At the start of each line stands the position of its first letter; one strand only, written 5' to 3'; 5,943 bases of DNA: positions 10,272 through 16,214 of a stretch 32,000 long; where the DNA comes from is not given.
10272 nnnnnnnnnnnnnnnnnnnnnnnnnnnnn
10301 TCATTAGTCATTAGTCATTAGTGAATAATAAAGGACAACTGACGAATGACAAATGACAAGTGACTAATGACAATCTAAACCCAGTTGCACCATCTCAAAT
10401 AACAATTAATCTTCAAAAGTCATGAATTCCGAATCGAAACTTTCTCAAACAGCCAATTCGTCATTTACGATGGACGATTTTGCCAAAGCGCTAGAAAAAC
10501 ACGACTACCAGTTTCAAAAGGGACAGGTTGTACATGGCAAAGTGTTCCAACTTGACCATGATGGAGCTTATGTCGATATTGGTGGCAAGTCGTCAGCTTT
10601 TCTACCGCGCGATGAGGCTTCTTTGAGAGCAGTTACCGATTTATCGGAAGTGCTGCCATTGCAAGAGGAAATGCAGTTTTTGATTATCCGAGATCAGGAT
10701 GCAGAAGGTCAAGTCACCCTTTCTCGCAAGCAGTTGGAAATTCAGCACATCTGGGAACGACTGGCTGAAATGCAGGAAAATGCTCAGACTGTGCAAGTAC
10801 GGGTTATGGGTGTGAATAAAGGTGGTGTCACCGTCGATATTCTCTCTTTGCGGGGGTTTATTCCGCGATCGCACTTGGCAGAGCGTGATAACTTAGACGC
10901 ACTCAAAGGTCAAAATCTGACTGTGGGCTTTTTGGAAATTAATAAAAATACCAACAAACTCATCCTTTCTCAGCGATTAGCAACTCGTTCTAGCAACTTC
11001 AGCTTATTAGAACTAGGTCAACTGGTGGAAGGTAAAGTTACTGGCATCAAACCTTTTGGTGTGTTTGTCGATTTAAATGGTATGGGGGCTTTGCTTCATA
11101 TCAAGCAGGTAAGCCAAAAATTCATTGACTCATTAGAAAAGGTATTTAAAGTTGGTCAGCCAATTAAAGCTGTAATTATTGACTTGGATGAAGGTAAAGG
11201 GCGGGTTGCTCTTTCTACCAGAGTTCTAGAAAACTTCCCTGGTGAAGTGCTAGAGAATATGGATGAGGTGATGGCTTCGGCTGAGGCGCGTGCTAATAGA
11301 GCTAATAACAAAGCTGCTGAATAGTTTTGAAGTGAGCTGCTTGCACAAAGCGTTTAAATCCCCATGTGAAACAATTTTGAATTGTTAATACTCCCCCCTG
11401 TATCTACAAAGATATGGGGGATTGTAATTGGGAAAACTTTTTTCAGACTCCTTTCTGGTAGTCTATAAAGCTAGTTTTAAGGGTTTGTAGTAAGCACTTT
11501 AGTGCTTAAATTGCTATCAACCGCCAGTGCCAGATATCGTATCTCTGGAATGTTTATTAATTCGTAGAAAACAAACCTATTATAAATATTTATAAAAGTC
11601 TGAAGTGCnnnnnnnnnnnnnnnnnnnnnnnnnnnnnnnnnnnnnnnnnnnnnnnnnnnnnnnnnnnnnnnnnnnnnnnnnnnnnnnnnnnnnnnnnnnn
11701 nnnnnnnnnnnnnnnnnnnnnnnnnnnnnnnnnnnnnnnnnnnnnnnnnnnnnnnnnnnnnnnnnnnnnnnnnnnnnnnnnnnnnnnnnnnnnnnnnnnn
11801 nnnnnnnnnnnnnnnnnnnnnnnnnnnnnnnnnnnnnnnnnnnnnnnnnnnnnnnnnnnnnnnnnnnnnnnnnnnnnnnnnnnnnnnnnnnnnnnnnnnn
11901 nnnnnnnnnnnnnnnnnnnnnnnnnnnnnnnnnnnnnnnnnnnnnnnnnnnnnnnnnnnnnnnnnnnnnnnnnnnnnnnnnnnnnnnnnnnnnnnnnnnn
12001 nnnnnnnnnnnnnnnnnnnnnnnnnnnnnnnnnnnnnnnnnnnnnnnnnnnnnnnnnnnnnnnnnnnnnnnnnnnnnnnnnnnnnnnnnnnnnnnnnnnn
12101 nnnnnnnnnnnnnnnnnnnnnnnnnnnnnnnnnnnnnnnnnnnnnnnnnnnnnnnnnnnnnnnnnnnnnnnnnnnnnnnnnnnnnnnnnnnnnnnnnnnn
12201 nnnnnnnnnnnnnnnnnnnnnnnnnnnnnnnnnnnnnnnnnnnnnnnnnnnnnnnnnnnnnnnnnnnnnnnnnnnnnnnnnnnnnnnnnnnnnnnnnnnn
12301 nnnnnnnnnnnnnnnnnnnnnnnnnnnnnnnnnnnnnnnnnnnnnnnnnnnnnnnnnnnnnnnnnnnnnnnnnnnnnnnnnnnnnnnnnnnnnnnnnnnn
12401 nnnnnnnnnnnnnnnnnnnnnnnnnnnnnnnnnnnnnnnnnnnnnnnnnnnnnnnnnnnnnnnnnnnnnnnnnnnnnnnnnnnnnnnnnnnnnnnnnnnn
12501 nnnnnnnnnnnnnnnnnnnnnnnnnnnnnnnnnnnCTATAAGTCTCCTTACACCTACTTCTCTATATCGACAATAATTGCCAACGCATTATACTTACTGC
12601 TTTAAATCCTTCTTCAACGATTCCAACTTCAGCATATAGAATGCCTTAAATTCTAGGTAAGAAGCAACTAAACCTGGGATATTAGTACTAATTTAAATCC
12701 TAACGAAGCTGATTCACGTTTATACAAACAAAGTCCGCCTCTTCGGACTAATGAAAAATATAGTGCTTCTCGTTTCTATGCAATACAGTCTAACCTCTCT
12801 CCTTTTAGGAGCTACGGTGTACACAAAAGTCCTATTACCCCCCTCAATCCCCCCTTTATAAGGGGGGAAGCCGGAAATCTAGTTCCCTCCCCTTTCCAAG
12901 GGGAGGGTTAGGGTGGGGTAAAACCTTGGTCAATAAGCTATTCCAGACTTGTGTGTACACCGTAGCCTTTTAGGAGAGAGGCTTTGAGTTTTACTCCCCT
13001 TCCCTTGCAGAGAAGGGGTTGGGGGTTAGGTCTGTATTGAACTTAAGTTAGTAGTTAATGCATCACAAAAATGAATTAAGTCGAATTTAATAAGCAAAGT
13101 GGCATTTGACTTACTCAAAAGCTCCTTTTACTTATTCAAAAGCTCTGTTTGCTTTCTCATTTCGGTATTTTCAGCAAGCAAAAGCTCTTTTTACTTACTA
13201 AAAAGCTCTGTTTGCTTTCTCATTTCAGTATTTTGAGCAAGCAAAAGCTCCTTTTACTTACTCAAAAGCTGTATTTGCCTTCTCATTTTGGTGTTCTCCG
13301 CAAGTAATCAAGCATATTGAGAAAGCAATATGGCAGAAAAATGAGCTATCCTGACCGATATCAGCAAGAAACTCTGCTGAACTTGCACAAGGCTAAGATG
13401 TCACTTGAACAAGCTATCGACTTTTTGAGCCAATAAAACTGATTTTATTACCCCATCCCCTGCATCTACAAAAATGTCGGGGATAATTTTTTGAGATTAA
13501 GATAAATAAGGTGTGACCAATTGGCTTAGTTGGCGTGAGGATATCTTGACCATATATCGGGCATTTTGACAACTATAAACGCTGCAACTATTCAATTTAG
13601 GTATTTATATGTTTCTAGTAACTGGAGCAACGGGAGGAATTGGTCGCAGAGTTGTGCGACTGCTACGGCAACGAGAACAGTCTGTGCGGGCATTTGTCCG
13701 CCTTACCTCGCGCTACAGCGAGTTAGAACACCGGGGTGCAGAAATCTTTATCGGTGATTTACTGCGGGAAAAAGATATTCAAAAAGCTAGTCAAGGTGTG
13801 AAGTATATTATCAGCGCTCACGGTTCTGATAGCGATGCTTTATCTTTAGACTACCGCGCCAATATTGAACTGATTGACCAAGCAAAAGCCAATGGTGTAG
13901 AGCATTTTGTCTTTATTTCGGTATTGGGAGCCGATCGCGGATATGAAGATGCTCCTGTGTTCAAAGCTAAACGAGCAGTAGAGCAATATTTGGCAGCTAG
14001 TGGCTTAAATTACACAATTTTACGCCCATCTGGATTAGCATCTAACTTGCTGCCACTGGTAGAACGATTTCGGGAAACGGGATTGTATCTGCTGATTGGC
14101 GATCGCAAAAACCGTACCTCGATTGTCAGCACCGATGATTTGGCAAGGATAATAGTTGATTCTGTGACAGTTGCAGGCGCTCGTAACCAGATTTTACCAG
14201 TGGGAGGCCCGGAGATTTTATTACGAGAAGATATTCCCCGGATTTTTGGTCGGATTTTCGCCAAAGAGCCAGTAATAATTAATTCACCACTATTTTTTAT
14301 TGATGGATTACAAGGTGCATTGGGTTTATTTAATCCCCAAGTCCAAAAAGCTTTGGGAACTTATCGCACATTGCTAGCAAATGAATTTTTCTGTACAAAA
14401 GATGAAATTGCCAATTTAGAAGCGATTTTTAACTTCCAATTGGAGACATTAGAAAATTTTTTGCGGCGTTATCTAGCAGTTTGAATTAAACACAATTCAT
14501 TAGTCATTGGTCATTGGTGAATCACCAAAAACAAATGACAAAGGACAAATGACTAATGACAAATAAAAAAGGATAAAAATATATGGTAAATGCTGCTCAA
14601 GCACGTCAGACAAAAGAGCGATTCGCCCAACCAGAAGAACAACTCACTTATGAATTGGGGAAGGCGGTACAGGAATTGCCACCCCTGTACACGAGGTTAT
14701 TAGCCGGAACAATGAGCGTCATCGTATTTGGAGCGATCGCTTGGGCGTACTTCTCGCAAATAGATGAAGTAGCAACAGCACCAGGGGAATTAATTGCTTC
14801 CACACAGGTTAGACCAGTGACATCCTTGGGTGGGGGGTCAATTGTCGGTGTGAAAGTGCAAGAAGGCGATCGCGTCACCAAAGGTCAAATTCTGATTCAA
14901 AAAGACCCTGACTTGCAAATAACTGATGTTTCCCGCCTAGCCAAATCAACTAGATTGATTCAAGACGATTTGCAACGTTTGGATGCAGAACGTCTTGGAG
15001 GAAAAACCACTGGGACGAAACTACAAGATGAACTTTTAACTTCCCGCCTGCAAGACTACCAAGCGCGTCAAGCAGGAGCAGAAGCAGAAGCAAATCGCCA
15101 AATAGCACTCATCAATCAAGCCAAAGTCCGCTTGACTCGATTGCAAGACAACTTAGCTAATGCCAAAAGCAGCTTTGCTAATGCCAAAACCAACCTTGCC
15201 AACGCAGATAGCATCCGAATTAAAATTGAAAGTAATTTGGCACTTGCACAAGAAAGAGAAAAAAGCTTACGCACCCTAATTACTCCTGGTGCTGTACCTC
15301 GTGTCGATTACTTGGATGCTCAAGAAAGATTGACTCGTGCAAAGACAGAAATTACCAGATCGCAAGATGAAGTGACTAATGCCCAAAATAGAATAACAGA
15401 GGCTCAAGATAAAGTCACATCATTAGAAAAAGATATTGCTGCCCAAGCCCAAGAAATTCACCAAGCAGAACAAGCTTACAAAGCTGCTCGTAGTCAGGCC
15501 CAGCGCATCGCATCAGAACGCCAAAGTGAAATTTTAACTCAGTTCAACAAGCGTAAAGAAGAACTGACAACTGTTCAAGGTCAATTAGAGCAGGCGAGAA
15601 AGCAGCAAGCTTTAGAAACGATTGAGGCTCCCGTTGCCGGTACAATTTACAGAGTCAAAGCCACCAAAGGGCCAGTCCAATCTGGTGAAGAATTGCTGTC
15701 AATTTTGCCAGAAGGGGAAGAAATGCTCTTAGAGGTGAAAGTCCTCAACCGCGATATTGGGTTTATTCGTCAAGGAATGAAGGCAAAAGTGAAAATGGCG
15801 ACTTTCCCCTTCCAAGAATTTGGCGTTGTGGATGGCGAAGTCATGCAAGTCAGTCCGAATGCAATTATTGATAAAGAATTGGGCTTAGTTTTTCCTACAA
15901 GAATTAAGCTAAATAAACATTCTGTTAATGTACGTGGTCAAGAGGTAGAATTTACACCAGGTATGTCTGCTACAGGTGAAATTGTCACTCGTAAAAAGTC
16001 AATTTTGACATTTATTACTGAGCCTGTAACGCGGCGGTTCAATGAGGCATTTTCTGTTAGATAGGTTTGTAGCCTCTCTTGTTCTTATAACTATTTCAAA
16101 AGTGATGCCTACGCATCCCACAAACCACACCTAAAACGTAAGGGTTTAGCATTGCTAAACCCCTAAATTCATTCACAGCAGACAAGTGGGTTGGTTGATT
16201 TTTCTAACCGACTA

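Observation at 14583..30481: Export locus: PPIase + degenerate-sensor ABC exporter + HlyD flanking two leaderless, repeat-decorated subtilases as likely cargo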

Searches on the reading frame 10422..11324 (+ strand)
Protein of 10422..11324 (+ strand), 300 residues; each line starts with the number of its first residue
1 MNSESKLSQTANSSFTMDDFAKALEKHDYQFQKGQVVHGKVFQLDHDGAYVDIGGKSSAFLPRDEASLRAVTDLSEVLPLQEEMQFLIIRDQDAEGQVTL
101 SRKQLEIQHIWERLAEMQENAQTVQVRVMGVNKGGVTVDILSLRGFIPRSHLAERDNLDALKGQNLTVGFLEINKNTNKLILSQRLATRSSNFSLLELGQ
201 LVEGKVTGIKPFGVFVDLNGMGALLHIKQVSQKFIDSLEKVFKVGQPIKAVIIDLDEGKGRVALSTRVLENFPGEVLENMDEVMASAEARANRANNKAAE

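Call 81: search_protein_families(library=pfam, proteins=[window:10422-11324:+], max_evalue=0.00001)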
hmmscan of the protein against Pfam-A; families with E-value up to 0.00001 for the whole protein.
window:10422-11324:+ (300 aa): 2 families
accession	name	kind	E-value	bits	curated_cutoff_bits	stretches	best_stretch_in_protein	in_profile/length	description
PF00575.29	S1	-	5.7e-40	136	22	3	197-267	3-74/74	S1 RNA binding domain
PF23459.1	S1_RRP5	-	9.2e-09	36.2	27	0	197-265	2-71/72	RRP5 S1 domain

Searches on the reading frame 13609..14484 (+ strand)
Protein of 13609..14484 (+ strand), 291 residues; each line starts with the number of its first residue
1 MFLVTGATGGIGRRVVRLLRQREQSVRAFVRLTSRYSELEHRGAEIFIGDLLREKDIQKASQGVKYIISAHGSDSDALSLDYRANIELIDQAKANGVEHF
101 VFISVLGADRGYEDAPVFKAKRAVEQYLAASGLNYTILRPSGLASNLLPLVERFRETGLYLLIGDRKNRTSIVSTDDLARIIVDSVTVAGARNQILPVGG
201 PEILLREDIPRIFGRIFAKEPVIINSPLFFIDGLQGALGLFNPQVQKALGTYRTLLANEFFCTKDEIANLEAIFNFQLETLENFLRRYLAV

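Call 33: search_protein_families(library=ncbifam, proteins=[window:13609-14484:+], max_evalue=0.001)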
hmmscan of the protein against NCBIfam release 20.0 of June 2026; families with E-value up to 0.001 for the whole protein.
window:13609-14484:+ (291 aa): 12 families
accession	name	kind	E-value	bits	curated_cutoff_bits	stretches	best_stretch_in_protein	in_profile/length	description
TIGR03466.1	HpnA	hypoth_equivalog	1.4e-13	50.4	367.65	1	3-107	4-115/327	hopanoid-associated sugar epimerase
TIGR03649.1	ergot_EASG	subfamily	5.9e-10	39.1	256.4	1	3-217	3-215/287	ergot alkaloid biosynthesis protein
NF052578.1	StrlDmthSdmBMthl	equivalog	3.5e-09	36.9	600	1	3-108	4-116/328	sterol demethylase protein SdmB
NF042422.1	oxyalk_red_OleD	equivalog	3.8e-07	29.8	580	1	3-104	4-109/329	2-alkyl-3-oxoalkanoate reductase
NF058621.1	DiazavRedAvaA7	equivalog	7.6e-07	29.1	400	1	3-71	4-70/304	3-diazoavenalumate denitrifying reductase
NF042423.1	oxyalk_red_Shew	equivalog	2.2e-06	27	580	1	3-105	12-118/331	2-alkyl-3-oxoalkanoate reductase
NF004826.0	PRK06182.1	subfamily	2e-05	24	305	1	2-72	7-74/274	oxidoreductase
NF006073.0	PRK08219.1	equivalog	4.2e-05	23.4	218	1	2-65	6-70/227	SDR family oxidoreductase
TIGR01777.1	yfcH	hypoth_equivalog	5.9e-05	22.8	207.35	0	3-68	2-62/292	TIGR01777 family oxidoreductase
NF041293.1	G6PDh_Azf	equivalog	0.00072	19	400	1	3-113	6-123/252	NAD-dependent glucose-6-phosphate dehydrogenase Azf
NF005467.0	PRK07060.1-5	equivalog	0.00077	19.1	360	0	3-64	13-75/245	SDR family oxidoreductase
NF005403.0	PRK06953.1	equivalog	0.00097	18.6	254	0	2-57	4-59/222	SDR family oxidoreductase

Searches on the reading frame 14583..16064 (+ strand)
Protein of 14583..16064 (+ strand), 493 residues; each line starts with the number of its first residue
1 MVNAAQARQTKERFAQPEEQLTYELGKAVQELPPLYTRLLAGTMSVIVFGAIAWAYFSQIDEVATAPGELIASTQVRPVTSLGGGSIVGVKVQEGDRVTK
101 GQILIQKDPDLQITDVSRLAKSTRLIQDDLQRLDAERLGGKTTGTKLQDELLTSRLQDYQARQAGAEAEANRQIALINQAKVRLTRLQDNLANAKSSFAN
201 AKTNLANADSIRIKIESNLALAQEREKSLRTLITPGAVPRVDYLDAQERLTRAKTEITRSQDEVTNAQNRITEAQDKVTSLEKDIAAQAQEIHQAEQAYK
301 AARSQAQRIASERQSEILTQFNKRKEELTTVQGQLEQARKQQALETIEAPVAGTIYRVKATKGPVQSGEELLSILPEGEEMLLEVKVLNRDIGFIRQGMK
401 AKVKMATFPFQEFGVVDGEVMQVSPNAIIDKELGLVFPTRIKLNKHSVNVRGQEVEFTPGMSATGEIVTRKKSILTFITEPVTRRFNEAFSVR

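Call 3: search_protein_families(library=pfam, proteins=[window:14583-16064:+], max_evalue=0.01)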
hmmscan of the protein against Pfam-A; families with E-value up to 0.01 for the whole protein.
window:14583-16064:+ (493 aa): 8 families
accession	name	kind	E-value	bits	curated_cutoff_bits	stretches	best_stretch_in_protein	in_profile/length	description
PF13437.12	HlyD_3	-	5.5e-15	56.5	22.2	1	346-446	1-96/106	HlyD family secretion protein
PF16576.10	HlyD_D23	-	2.4e-08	34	30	1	285-425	49-186/214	Barrel-sandwich domain of CusB or HlyD membrane-fusion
PF05335.18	DUF745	-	0.00017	21.8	33.3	1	152-208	116-172/183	Protein of unknown function (DUF745)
PF02321.23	OEP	-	0.00029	21.1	22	1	216-271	127-182/187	Outer membrane efflux protein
PF13533.13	Biotin_lipoyl_2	-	0.00049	20.3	29.8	1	84-106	8-30/32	Biotin-lipoyl like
PF00364.28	Biotin_lipoyl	-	0.00077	19.7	22.1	0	83-105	49-71/73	Biotin-requiring enzyme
PF10779.14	XhlA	-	0.0035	17.9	34.7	0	247-286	3-42/67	Haemolysin XhlA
PF07747.17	MTH865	-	0.0065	16.6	25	0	363-412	15-60/70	MTH865-like family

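Call 33: search_protein_families(library=ncbifam, proteins=[window:14583-16064:+], max_evalue=0.001)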
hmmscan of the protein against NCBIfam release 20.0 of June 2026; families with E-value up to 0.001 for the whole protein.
window:14583-16064:+ (493 aa): 17 families
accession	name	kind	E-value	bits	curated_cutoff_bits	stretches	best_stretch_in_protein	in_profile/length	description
TIGR01843.1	type_I_hlyD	subfamily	2.3e-82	277.2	208.65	2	268-490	194-419/422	HlyD family type I secretion periplasmic adaptor subunit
TIGR03794.1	NHLM_micro_HlyD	equivalog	4e-20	72.1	156.2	1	44-425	26-338/421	NHLP bacteriocin system secretion protein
TIGR01730.1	RND_mfp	subfamily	1.3e-11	44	94.9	1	282-472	70-249/322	efflux RND transporter periplasmic adaptor subunit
TIGR02971.1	heterocyst_DevB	subfamily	2.3e-10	40.4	129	1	290-429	142-288/327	ABC exporter membrane fusion protein, DevB family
TIGR00998.1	8a0101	subfamily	2.5e-09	36.6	390.8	1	46-210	13-167/334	EmrA/EmrK family multidrug efflux transporter periplasmic adaptor subunit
TIGR01000.1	bacteriocin_acc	subfamily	2.7e-09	36.4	258.85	1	44-432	28-408/457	bacteriocin secretion accessory protein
NF007785.0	PRK10476.1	equivalog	4.8e-09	35.5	376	0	282-406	144-270/347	multidrug transporter subunit MdtN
TIGR02168.1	SMC_prok_B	equivalog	3e-07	28.6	567.35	1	130-349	222-442/1181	chromosome segregation protein SMC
NF010643.0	PRK14040.1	subfamily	1.2e-05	24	892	1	285-397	468-576/595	oxaloacetate decarboxylase subunit alpha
TIGR01108.1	oadA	equivalog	1.2e-05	24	756.5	0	274-396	456-566/582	sodium-extruding oxaloacetate decarboxylase subunit alpha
NF045780.1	TrlF_fam_ATP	equivalog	1.6e-05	23.8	350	1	89-342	363-610/944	TrlF family AAA-like ATPase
NF045904.1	RND-peri-MexE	equivalog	3.2e-05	23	714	0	69-263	59-232/390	multidrug efflux RND transporter periplasmic adaptor subunit MexE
TIGR04320.1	Surf_Exclu_PgrA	domain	3.3e-05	23.4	70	0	141-230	245-335/360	SEC10/PgrA surface exclusion domain-containing protein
NF006761.0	PRK09282.1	domain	4.9e-05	22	402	0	243-390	437-564/591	pyruvate carboxylase subunit B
NF002939.0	PRK03598.1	equivalog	0.00035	19.8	393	0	254-426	107-283/332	secretion protein HlyD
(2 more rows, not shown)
